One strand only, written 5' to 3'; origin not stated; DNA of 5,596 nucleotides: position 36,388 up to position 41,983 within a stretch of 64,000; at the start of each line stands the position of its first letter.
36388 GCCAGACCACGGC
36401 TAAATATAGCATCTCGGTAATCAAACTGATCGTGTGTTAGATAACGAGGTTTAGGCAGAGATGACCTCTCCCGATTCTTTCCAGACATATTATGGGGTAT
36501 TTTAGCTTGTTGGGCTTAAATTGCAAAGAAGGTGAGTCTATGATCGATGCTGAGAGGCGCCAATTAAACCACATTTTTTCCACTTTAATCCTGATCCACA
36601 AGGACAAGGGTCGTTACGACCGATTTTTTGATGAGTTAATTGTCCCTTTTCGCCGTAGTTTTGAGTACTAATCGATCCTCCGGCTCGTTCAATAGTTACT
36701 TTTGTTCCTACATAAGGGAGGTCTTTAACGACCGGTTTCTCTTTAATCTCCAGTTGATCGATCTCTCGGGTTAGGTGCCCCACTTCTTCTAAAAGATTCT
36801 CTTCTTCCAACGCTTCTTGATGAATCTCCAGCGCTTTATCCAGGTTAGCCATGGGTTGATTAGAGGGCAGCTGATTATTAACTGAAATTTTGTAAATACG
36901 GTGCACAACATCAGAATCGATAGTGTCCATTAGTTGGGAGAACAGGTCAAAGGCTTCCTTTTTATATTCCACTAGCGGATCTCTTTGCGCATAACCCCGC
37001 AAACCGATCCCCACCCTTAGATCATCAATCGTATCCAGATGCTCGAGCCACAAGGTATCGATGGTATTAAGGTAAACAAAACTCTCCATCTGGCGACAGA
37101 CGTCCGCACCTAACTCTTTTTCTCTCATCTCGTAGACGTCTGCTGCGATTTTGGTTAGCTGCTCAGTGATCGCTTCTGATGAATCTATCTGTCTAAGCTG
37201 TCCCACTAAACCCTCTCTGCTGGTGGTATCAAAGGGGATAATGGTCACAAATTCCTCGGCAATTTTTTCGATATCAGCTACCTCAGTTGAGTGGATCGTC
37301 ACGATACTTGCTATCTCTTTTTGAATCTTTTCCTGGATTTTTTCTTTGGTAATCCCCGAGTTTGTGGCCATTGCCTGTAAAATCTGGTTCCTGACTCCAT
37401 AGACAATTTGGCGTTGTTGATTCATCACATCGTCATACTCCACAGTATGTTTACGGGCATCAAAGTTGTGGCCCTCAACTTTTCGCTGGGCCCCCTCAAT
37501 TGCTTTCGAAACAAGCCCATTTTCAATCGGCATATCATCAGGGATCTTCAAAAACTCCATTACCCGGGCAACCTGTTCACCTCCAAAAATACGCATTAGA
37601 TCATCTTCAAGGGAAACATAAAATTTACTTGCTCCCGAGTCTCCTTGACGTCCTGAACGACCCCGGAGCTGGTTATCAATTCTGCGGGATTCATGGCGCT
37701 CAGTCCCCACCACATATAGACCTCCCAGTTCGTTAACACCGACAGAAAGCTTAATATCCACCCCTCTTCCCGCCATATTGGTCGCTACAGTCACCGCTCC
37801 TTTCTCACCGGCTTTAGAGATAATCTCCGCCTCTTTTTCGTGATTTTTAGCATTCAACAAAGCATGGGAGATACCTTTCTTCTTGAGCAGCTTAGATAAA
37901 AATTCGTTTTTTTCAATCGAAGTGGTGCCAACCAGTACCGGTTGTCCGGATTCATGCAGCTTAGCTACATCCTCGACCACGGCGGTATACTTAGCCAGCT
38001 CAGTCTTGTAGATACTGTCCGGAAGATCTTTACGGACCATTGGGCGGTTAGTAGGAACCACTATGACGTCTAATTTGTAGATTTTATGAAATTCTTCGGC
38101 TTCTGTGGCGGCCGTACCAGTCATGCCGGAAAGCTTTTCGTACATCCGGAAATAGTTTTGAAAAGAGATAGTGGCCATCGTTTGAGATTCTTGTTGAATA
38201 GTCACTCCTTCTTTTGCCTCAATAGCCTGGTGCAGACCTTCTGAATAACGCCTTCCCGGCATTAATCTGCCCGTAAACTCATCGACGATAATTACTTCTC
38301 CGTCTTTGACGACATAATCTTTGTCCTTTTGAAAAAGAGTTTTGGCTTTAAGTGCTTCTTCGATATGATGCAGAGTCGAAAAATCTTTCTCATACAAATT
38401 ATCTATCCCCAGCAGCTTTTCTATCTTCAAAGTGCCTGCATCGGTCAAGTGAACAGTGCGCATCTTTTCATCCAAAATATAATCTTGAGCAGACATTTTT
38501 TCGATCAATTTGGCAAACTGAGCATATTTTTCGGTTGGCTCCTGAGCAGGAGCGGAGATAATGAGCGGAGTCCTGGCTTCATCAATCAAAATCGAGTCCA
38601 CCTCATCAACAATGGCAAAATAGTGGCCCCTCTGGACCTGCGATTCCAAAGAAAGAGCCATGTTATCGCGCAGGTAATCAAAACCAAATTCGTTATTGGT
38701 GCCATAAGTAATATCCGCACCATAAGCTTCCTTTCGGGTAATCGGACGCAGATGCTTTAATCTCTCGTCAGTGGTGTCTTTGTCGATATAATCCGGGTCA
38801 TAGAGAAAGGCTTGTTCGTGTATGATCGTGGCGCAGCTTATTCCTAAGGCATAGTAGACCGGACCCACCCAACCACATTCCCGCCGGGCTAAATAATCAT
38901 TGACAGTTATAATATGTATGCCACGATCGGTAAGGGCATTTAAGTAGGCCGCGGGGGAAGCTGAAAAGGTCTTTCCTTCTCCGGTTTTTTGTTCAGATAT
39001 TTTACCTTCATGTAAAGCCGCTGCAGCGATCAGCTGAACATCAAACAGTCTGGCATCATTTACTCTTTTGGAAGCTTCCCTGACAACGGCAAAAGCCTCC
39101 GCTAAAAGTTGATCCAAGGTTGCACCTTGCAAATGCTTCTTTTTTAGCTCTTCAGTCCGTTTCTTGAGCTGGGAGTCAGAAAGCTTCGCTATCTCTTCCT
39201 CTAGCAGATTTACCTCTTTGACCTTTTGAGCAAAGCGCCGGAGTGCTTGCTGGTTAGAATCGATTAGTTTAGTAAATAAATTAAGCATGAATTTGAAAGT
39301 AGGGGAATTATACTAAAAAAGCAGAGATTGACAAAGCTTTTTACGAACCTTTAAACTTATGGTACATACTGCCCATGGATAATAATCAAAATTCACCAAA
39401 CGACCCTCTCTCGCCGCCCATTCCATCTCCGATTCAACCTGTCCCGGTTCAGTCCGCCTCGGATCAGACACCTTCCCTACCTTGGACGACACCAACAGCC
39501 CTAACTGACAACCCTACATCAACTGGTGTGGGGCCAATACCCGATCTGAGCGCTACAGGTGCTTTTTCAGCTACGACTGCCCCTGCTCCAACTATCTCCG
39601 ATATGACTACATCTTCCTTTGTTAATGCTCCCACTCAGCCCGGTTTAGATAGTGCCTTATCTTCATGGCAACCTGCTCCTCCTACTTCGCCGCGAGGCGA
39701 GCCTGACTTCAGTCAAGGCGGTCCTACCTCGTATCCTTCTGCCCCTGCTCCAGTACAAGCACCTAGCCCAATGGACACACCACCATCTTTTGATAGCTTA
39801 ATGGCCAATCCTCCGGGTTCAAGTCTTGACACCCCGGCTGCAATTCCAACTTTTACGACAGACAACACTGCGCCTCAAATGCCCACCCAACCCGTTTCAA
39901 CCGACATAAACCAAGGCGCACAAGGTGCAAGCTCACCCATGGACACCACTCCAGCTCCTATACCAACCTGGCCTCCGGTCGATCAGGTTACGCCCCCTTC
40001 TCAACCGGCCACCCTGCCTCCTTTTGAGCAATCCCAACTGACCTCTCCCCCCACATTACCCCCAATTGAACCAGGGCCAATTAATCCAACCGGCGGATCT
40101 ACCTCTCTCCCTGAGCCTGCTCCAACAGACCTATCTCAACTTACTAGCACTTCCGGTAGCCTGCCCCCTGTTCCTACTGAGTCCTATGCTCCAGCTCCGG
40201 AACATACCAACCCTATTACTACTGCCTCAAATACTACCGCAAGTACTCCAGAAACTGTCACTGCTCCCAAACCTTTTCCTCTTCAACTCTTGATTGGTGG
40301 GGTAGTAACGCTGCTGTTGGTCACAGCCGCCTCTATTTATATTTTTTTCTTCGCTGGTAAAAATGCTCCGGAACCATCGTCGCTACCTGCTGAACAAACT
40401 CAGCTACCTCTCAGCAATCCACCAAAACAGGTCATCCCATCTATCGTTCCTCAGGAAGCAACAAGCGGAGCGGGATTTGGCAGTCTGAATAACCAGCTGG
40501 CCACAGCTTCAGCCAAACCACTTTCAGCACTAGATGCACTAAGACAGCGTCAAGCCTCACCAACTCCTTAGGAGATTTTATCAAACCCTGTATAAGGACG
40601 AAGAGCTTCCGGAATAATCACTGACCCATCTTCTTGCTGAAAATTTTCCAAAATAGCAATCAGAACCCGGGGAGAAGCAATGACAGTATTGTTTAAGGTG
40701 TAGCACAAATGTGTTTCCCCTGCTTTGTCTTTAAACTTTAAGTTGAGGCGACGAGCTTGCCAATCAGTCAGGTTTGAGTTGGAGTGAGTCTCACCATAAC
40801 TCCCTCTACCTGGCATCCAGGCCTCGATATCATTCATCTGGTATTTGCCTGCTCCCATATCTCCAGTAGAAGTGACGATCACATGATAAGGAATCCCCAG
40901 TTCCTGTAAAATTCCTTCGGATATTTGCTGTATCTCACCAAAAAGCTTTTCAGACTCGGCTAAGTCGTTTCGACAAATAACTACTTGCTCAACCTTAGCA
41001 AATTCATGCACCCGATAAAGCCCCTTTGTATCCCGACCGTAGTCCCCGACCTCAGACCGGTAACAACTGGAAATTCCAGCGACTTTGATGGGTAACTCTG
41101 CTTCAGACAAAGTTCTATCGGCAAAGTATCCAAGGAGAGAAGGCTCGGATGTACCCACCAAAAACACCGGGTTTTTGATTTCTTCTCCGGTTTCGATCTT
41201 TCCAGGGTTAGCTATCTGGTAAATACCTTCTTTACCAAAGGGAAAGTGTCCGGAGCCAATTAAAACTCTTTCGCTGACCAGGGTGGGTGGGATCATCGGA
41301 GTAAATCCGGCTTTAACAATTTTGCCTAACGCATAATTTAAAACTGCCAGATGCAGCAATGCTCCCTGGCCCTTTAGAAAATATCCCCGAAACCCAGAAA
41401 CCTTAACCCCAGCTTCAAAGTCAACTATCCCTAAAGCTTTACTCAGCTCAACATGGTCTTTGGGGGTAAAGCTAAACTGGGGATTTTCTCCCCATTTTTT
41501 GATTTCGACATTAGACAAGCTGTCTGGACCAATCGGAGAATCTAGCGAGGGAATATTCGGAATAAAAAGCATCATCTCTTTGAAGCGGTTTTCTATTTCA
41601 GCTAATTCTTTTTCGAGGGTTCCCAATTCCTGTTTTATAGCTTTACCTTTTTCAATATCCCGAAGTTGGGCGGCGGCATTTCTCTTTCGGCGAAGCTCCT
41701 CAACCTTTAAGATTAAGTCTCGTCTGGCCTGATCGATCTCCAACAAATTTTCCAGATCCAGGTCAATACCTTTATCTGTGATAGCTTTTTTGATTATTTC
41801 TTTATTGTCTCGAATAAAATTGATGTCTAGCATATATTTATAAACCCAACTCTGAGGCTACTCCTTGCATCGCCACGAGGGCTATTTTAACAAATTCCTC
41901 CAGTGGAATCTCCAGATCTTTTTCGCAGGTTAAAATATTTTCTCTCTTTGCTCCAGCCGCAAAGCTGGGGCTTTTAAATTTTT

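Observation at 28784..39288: secA-led operon encoding two ~1000-aa paralogous membrane proteins around a GT-C-like permease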

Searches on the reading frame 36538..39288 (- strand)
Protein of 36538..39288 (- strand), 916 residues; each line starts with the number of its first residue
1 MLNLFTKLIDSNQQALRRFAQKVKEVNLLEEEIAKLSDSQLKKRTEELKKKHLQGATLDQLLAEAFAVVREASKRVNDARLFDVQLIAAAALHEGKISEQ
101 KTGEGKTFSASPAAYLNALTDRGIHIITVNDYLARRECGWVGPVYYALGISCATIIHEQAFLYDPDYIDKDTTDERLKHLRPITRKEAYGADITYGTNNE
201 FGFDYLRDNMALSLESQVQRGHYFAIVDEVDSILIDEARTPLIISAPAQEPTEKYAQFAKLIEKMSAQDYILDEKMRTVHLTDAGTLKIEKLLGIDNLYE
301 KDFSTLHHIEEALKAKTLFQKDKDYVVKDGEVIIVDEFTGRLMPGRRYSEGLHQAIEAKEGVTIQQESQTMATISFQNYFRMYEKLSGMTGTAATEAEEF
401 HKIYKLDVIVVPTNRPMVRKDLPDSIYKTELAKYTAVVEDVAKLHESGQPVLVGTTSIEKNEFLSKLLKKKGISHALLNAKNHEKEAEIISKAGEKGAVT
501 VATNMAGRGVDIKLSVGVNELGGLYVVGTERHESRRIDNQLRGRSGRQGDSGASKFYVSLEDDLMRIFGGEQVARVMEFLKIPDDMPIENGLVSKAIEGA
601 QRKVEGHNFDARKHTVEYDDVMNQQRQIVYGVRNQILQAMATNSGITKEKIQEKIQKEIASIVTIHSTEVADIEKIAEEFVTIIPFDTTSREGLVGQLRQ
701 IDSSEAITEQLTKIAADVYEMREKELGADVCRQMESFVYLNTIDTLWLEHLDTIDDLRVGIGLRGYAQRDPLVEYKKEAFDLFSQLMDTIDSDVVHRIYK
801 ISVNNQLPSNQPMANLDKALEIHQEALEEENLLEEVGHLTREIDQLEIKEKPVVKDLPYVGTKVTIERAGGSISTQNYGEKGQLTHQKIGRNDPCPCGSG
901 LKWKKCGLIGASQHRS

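Call 5: search_protein_families(library=pfam, proteins=[window:36538-39288:-], max_evalue=1)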
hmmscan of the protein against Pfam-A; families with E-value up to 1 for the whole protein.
window:36538-39288:- (916 aa): 11 families
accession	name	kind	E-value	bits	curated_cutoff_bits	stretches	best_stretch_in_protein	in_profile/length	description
PF07517.20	SecA_DEAD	-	8.1e-114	380.2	24.6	1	8-401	4-290/290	SecA DEAD-like domain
PF21090.3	P-loop_SecA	-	3.9e-77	258.9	27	2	416-515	1-100/205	SecA P-loop domain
PF07516.18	SecA_SW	-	2.4e-58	197.9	26.7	1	587-801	1-199/200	SecA Wing and Scaffold domain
PF01043.26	SecA_PP_bind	-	3e-41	140.9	23.5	1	252-357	3-110/110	SecA preprotein cross-linking domain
PF02810.21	SEC-C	-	3.9e-07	30.3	20.4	1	891-906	1-16/19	SEC-C motif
PF00271.37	Helicase_C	-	4.6e-06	27.3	23.5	1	441-549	10-110/110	Helicase conserved C-terminal domain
PF06071.19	YchF-GTPase_C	-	0.022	15.3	27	1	301-335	47-81/84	Protein of unknown function (DUF933)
PF04131.20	NanE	-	0.04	13.5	27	1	665-720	49-101/192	Putative N-acetylmannosamine-6-phosphate epimerase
PF07055.18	Eno-Rase_FAD_bd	-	0.055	14.3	25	1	648-687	15-54/64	Enoyl reductase FAD binding domain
PF23312.1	UBA_SIK3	-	0.076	13.5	27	1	634-657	1-24/40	Protein kinase SIK3 UBA domain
PF06419.17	COG6_N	-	0.64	10.6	27.4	1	3-53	19-68/114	Conserved oligomeric complex COG6, N-terminal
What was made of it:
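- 36538..39288 (-): secA, the housekeeping preprotein translocase ATPase (916 aa) with a C-terminal SEC-C zinc motif. All SecA domains are found by Pfam (call 5).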

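Call 10: search_protein_families(library=ncbifam, proteins=[window:36538-39288:-], max_evalue=1)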
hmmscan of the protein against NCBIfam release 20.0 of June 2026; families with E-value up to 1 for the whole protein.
window:36538-39288:- (916 aa): 18 families
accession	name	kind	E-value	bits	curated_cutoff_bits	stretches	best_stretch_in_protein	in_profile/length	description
NF009538.1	PRK12904.1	equivalog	0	1094.8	814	2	6-515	3-491/814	preprotein translocase subunit SecA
TIGR00963.1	secA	equivalog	0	1017.4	800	2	26-515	1-473/787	preprotein translocase subunit SecA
NF006630.0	PRK09200.1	subfamily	2.1e-269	895.9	862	1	8-803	6-776/789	preprotein translocase subunit SecA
TIGR04397.1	SecA2_Bac_anthr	exception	3.2e-260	865.5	1085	1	7-800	3-772/774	accessory Sec system translocase SecA2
NF009536.0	PRK12901.1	equivalog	6.3e-252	839.1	1493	4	303-724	488-899/1118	preprotein translocase subunit SecA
TIGR03714.1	secA2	equivalog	2.8e-218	726.9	930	1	12-790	2-761/762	accessory Sec system translocase SecA2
NF012136.0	SecA2_Lm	equivalog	6.8e-207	689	1100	1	16-792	11-759/776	accessory Sec system translocase SecA2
TIGR04221.1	SecA2_Mycobac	equivalog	6.1e-176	586.9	725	2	5-656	5-638/762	accessory Sec system translocase SecA2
NF004088.0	PRK05590.1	equivalog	4.1e-07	30.5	140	1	881-906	137-162/166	hypothetical protein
NF002449.0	PRK01617.1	equivalog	3.7e-06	27.4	141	1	885-906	130-151/154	hypothetical protein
NF002592.0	PRK02250.1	equivalog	6.6e-06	26.3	158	1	884-906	143-165/167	hypothetical protein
NF007704.0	PRK10396.1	equivalog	1.2e-05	25.3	149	1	885-908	197-220/221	hypothetical protein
TIGR04102.1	SWIM_PBPRA1643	hypoth_equivalog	4e-05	24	68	1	882-906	82-106/108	PBPRA1643 family SWIM/SEC-C metal-binding motif protein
NF001213.0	PRK00183.1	equivalog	7.2e-05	22.9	158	1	887-906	132-151/157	hypothetical protein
NF008744.0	PRK11776.1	equivalog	0.00027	19.6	524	1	420-559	215-347/460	ATP-dependent RNA helicase DbpA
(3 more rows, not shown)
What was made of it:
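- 36538..39288 (-): All SecA2 models score below their cut-offs (call 10).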

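Call 69: find_related_loci(query=window:36538-39288:-, collection=genome_contigs, flank=10000)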
Query window:36538-39288:- (916 aa) in genome_contigs; peptide patterns used: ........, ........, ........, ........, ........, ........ (x = any residue, [..] = any of these).
600 stretches matched a pattern (row limit reached: there are more); 600 encode a relative of the query (tblastn E <= 1e-3); the best 80 are kept; 80 distinct loci.
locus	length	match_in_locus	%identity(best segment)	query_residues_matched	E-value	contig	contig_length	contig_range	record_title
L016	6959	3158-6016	52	1-906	0e+0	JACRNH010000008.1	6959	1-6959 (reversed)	MAG: Candidatus Collierbacteria bacterium isolate NC_groundwater_1930_Pr3_S-0.2um_42_7 scaffold_176516, whole genome sho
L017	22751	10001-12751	54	1-906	0e+0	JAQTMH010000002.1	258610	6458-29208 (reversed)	MAG: Patescibacteria group bacterium isolate STA_36 NODE_85_length_258610_cov_5.218262_Sandtown_A, whole genome shotgun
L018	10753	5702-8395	52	2-906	0e+0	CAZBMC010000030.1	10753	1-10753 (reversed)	MAG TPA_asm: uncultured Gammaproteobacteria bacterium isolate SRP329715_co1_47 genome assembly, contig: NODE_9417_length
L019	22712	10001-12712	50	1-906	0e+0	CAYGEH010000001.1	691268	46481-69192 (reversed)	MAG TPA_asm: uncultured Gammaproteobacteria bacterium isolate ERP113451_co2_205 genome assembly, contig: NODE_1_length_6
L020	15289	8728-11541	48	10-906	0e+0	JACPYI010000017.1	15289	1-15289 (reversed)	MAG: Candidatus Sungiibacteriota bacterium isolate NC_groundwater_859_Pr1_B-0.1um_51_34 Montesol18_Bp1_scaffold_584750,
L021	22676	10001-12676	49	1-906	0e+0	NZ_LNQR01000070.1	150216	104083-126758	Candidatus Magnetominusculus xianensis strain HCH-1 contig070, whole genome shotgun sequence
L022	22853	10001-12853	46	1-906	0e+0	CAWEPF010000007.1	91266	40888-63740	MAG: uncultured Chloroflexia bacterium isolate MFD02242.bin.2.244 genome assembly, contig: contig_46378, whole genome sh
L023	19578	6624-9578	47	1-914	0e+0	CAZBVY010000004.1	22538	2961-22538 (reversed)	MAG TPA_asm: uncultured Pseudomonadales bacterium isolate binchicken_co212_140 genome assembly, contig: NODE_3196_length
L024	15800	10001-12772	48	1-906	0e+0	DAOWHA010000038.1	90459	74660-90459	MAG TPA_asm: bacterium isolate CSMAG_2005 CSMAG_2005_k141_148215_length_90459_cov_10.2795, whole genome shotgun sequence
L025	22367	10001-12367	56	5-801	0e+0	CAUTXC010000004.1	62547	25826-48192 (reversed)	MAG TPA_asm: uncultured Candidatus Saccharibacteria bacterium isolate ERR10228873_bin.12_MetaWRAP_v1.3_MAG genome assemb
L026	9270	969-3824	48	1-906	0e+0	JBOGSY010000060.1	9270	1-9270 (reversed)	MAG: Candidatus Limnocylindria bacterium isolate SD8030_metabat2.bin.11_sub NODE_2033_length_9270_cov_2.207700, whole ge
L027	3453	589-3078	50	1-899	0e+0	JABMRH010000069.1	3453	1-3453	MAG: Desulfobacteraceae bacterium isolate bin.139 k141_1481489, whole genome shotgun sequence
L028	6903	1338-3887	49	3-906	0e+0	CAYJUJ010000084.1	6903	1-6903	MAG TPA_asm: uncultured bacterium isolate ERP125453_co1_332 genome assembly, contig: NODE_13995_length_6903_cov_4.951665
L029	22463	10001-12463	49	3-906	0e+0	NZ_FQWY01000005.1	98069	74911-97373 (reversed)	Thermosyntropha lipolytica DSM 11003, whole genome shotgun sequence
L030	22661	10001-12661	49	3-906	0e+0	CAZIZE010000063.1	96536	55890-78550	MAG TPA_asm: uncultured bacterium isolate binchicken_co219_16 genome assembly, contig: k141_15139, whole genome shotgun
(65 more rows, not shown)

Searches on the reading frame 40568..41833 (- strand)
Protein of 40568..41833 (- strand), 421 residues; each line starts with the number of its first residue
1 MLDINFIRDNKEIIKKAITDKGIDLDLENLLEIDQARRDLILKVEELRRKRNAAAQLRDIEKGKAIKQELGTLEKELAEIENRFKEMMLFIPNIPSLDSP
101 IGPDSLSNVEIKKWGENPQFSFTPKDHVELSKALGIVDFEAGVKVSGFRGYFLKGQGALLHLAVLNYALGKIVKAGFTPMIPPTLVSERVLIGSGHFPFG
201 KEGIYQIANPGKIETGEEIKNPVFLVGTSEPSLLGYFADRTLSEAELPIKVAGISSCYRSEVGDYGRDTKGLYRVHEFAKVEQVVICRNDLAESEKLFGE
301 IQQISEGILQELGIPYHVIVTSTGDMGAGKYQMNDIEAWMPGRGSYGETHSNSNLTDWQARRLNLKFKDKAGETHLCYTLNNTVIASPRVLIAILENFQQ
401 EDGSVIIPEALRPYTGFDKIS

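Call 9: search_protein_families(library=pfam, proteins=[window:40568-41833:-], max_evalue=0.001)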
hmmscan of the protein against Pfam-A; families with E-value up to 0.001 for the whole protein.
window:40568-41833:- (421 aa): 2 families
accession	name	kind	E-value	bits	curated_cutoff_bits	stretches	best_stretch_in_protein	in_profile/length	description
PF00587.30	tRNA-synt_2b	-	6.5e-31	108.2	29.3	1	222-398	10-179/179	tRNA synthetase class II core domain (G, H, P, S and T)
PF02403.27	Seryl_tRNA_N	-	2.8e-17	63.4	28.2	1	1-95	1-108/108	Seryl-tRNA synthetase N-terminal domain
